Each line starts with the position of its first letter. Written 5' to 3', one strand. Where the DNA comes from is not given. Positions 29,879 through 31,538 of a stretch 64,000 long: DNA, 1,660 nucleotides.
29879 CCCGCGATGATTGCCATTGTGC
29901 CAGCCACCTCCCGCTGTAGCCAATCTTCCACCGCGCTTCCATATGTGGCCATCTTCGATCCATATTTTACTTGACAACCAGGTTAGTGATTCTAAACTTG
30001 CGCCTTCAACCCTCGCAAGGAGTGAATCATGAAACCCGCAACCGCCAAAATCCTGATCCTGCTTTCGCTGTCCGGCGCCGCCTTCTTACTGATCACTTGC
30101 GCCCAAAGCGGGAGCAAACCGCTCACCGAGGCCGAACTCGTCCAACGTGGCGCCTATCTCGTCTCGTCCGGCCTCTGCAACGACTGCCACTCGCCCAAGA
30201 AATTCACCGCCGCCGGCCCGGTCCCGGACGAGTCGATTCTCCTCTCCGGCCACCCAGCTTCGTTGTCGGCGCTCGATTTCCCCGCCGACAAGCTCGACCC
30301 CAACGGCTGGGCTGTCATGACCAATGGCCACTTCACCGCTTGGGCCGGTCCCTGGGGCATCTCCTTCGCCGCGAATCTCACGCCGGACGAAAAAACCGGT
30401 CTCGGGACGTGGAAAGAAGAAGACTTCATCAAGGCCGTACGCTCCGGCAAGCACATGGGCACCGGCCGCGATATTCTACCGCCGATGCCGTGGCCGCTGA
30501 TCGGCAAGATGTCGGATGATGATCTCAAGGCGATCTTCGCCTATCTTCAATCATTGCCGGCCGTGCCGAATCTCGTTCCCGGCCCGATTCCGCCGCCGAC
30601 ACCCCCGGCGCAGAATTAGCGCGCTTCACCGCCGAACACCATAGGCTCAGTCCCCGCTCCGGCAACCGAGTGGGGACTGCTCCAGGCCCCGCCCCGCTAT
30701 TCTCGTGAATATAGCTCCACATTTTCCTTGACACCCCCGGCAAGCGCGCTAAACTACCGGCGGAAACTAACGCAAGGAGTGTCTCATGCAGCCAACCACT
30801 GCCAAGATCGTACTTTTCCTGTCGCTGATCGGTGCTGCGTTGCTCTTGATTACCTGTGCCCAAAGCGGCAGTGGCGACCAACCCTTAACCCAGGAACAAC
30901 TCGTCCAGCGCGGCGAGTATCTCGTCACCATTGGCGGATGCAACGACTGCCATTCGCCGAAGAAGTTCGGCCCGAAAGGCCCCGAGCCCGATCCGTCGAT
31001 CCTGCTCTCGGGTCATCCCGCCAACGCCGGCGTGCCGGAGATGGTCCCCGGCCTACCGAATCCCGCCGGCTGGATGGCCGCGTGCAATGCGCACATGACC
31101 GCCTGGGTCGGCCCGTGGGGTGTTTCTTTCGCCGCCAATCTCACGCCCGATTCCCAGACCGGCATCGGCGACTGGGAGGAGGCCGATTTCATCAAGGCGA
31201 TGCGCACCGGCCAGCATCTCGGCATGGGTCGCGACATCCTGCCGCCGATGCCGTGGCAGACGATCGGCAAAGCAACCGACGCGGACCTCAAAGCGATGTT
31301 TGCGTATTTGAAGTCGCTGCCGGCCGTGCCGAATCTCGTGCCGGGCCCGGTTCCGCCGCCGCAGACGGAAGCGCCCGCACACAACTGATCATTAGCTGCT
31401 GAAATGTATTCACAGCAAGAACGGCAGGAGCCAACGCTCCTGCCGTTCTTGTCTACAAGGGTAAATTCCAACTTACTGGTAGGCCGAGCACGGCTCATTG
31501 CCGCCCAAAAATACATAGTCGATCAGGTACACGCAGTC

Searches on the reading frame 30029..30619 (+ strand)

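Call 29: search_protein_families(library=pfam, proteins=[window:30029-30619:+], max_evalue=0.01)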
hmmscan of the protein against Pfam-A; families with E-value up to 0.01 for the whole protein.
window:30029-30619:+ (196 aa): 2 families
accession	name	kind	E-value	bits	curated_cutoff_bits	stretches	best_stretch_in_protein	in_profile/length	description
PF00034.26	Cytochrom_C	-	0.0002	23.1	21.3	1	40-176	3-89/90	Cytochrome c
PF13442.11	Cytochrome_CBB3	-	0.0016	19.2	27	0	63-173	24-68/68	Cytochrome C oxidase, cbb3-type, subunit III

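Call 64: search_protein_families(library=ncbifam, proteins=[window:30029-30619:+], max_evalue=0.01)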
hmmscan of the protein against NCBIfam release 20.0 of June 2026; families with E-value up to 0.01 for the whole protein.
window:30029-30619:+ (196 aa): 0 families

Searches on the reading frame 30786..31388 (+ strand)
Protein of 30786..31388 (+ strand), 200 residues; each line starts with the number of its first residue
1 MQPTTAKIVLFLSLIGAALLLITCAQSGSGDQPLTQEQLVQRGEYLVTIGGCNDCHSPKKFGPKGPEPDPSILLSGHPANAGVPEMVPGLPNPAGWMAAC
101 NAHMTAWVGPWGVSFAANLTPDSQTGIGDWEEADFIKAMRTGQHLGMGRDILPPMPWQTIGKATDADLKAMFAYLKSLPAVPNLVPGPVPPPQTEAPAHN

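Call 29: search_protein_families(library=pfam, proteins=[window:30786-31388:+], max_evalue=0.01)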
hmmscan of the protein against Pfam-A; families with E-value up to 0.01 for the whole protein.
window:30786-31388:+ (200 aa): 2 families
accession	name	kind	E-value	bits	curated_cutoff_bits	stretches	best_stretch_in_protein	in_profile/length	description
PF00034.26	Cytochrom_C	-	0.00043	22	21.3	1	42-178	3-89/90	Cytochrome c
PF13442.11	Cytochrome_CBB3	-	0.0038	18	27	0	127-175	30-68/68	Cytochrome C oxidase, cbb3-type, subunit III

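Call 64: search_protein_families(library=ncbifam, proteins=[window:30786-31388:+], max_evalue=0.01)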
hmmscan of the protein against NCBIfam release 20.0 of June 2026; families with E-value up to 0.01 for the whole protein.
window:30786-31388:+ (200 aa): 0 families
